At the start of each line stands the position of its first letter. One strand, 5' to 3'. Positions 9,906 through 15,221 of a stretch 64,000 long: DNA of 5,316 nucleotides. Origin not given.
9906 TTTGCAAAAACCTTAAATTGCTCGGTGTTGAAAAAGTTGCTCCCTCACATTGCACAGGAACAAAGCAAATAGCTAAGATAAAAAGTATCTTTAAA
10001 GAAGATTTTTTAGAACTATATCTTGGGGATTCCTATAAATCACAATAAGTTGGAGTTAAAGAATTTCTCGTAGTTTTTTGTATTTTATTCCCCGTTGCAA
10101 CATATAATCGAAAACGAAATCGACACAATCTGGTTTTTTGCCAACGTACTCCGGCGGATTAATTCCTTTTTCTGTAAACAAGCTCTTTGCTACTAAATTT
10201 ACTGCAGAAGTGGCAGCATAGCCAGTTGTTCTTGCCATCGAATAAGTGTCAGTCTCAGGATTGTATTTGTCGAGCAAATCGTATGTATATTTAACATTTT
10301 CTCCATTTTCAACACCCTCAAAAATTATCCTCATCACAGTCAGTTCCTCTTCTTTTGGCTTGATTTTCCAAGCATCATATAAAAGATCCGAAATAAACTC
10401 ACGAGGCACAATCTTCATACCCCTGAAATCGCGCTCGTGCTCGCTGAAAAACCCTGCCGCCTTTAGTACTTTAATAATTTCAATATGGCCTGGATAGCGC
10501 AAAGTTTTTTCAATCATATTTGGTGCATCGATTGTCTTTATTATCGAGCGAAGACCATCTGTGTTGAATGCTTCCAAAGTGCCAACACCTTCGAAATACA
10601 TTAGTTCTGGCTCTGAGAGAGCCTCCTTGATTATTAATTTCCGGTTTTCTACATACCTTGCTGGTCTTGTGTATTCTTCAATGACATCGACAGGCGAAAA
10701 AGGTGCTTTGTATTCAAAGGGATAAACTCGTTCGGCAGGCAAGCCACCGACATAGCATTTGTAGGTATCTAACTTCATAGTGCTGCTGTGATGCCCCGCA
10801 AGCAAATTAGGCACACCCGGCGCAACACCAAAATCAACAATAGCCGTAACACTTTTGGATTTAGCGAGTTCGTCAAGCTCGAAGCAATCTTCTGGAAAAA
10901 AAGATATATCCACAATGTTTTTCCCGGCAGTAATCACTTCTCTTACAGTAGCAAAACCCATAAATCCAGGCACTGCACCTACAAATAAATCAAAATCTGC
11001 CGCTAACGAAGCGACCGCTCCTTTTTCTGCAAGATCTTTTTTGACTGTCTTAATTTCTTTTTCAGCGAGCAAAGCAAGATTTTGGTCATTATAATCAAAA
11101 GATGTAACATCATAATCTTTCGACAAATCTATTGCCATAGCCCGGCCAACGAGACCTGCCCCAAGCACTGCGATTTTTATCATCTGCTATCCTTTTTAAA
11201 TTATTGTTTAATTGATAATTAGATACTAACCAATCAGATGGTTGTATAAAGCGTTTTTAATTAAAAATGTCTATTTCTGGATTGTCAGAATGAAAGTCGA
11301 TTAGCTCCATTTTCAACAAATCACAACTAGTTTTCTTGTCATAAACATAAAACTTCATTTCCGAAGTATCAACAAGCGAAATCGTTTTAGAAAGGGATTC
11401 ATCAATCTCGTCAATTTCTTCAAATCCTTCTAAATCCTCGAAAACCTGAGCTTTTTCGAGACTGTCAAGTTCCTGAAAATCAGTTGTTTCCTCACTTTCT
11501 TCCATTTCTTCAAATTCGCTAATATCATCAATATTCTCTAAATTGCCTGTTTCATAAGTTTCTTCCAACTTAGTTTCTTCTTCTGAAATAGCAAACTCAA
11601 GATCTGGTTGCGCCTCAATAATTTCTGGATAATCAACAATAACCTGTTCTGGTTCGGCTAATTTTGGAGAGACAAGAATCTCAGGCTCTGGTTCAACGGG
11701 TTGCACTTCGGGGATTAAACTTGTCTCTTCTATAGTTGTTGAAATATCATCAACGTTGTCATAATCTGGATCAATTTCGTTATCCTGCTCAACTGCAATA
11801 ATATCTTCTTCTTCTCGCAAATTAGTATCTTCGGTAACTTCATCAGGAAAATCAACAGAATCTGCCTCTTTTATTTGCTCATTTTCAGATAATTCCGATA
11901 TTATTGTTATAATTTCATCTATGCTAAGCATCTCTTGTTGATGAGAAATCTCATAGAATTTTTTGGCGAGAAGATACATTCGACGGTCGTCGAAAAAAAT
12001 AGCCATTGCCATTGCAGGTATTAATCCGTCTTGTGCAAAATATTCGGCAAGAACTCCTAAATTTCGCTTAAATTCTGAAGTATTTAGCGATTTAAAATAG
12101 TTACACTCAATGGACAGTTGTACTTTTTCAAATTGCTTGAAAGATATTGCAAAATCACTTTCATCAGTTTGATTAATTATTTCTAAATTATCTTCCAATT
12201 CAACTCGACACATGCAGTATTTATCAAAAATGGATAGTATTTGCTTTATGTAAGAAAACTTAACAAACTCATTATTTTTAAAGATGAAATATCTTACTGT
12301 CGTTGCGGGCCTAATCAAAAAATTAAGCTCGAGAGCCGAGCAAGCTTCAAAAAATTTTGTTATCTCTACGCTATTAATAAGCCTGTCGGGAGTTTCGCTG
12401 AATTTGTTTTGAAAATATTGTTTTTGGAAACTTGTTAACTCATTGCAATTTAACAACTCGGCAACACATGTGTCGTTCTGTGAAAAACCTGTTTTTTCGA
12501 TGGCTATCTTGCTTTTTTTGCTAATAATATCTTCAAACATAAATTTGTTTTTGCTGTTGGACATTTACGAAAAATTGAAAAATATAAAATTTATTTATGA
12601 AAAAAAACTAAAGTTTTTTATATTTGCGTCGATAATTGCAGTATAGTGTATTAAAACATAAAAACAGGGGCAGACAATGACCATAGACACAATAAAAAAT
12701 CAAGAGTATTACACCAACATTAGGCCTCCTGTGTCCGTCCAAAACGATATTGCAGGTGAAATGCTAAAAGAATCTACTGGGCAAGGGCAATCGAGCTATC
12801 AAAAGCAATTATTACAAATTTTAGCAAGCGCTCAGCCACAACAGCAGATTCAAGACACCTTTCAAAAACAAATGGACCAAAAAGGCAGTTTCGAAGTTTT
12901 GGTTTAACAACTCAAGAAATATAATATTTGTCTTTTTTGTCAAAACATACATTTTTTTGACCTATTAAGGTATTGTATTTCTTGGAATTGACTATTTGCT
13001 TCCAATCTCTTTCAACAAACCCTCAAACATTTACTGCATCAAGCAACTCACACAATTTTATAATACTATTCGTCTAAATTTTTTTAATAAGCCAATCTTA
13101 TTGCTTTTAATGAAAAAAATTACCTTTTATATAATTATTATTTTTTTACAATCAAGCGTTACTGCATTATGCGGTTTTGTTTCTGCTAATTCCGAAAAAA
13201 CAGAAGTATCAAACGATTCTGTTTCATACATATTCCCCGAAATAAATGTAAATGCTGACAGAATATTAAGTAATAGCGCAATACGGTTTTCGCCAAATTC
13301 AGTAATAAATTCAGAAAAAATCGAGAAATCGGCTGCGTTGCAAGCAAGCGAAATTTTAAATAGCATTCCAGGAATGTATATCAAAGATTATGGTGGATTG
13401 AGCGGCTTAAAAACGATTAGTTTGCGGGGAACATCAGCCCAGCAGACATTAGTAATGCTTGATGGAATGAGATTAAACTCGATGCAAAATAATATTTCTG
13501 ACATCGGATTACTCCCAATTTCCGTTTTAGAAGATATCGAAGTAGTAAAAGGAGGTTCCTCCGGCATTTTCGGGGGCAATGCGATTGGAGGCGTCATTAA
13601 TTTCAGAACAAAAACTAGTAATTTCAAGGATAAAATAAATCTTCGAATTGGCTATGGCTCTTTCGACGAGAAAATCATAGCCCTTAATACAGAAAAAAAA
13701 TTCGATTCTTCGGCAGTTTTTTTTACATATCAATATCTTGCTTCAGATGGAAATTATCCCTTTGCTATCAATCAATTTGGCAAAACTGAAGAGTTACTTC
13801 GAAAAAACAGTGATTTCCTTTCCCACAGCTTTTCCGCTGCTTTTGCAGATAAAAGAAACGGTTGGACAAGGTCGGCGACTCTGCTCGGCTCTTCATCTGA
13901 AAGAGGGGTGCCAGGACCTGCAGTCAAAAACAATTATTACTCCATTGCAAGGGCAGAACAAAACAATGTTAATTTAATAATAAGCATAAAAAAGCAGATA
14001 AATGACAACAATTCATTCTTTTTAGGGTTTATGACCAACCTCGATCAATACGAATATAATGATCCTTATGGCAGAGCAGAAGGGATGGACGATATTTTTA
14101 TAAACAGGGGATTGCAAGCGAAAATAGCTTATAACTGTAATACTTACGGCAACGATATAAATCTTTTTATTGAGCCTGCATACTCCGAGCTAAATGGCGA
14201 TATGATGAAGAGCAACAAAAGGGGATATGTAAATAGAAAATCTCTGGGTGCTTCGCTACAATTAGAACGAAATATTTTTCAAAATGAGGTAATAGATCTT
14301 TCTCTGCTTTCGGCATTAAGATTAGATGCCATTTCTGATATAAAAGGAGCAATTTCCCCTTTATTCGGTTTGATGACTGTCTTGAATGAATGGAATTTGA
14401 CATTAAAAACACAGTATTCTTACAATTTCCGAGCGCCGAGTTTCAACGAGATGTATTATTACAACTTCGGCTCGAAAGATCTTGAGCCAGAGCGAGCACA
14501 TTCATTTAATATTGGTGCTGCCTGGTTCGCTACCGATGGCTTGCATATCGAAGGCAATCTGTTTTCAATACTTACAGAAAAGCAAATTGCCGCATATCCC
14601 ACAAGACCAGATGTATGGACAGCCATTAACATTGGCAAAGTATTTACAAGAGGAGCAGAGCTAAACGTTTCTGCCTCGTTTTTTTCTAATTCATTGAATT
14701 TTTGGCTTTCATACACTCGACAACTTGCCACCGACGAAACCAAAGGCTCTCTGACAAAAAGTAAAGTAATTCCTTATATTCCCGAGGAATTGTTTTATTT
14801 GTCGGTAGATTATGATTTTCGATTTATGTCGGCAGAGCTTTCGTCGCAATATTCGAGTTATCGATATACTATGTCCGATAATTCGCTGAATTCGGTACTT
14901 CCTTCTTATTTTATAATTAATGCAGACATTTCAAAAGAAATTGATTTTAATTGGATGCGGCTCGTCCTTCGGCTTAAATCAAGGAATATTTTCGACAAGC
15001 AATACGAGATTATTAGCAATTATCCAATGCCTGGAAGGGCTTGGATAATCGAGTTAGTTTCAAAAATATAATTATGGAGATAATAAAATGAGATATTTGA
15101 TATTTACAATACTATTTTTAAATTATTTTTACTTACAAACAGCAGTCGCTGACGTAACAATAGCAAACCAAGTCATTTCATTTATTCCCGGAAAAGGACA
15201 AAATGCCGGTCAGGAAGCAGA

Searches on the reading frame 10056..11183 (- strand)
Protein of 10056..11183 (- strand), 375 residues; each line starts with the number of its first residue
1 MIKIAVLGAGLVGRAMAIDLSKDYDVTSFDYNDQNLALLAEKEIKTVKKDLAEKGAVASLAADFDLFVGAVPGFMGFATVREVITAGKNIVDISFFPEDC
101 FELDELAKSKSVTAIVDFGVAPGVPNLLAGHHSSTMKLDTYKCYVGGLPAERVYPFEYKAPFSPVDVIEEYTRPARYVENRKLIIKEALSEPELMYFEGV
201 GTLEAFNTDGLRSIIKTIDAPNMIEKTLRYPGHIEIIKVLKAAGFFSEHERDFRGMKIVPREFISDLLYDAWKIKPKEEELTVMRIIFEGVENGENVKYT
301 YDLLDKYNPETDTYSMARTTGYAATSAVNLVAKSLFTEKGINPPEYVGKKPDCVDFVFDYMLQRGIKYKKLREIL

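Call 5: search_protein_families(library=pfam, proteins=[window:10056-11183:-], max_evalue=0.01)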
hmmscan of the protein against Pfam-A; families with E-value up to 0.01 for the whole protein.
window:10056-11183:- (375 aa): 8 families
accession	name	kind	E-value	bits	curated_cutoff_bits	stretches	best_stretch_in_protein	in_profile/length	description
PF16653.10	Sacchrp_dh_C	-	2.7e-43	149.4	31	1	119-366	1-265/265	Saccharopine dehydrogenase C-terminal domain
PF03435.24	Sacchrp_dh_NADP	-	4.1e-09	37.3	25.1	1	4-115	1-129/129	Saccharopine dehydrogenase NADP binding domain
PF01262.27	AlaDh_PNT_C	-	0.00069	19.5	23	1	3-71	30-100/214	Alanine dehydrogenase/PNT, C-terminal domain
PF02254.24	TrkA_N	-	0.00072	20.3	23.8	1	4-60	1-58/116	TrkA-N domain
PF03446.21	NAD_binding_2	-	0.0019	18.7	21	1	3-123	1-122/161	NAD binding domain of 6-phosphogluconate dehydrogenase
PF03721.20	UDPG_MGDP_dh_N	-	0.0019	18.2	27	1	3-53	2-53/187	UDP-glucose/GDP-mannose dehydrogenase family, NAD binding domain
PF02737.24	3HCDH_N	-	0.0042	17.4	22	1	3-58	1-56/180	3-hydroxyacyl-CoA dehydrogenase, NAD binding domain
PF03807.23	F420_oxidored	-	0.008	17.2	21.6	0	3-92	1-90/94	NADP oxidoreductase coenzyme F420-dependent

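Call 6: search_protein_families(library=padloc, proteins=[window:10056-11183:-], max_evalue=0.01)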
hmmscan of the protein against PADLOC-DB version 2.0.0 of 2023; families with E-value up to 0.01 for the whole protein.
window:10056-11183:- (375 aa): 0 families

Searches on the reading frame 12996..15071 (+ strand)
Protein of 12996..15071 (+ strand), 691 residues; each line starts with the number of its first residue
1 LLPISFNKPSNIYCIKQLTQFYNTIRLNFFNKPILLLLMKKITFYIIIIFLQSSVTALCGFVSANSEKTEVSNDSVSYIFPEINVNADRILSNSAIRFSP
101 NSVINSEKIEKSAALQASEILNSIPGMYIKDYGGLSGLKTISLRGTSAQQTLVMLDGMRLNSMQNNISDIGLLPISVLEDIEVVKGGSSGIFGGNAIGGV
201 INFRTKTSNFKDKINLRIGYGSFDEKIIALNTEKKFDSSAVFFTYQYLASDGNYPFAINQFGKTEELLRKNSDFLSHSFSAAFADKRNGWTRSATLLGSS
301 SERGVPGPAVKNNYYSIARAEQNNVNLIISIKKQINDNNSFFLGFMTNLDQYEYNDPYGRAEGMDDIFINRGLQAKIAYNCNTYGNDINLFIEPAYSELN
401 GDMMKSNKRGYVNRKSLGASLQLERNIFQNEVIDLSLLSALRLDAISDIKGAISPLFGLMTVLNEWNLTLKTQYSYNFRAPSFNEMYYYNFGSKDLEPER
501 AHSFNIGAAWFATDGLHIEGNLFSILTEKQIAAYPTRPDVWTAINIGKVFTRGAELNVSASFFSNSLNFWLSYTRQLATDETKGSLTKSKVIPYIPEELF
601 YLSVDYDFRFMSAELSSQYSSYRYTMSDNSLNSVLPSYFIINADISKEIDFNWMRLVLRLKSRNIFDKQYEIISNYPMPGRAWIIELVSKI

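Call 5: search_protein_families(library=pfam, proteins=[window:12996-15071:+], max_evalue=0.01)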
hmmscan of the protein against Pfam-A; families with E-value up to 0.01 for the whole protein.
window:12996-15071:+ (691 aa): 2 families
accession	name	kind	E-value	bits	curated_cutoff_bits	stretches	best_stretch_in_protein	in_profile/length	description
PF00593.30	TonB_dep_Rec_b-barrel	-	6.6e-31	109.1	27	1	244-656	20-429/436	TonB dependent receptor-like, beta-barrel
PF07715.20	Plug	-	7.1e-22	78.4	23.9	1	101-200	9-107/107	TonB-dependent Receptor Plug Domain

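Call 6: search_protein_families(library=padloc, proteins=[window:12996-15071:+], max_evalue=0.01)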
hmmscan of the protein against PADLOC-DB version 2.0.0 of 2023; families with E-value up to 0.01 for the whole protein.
window:12996-15071:+ (691 aa): 0 families
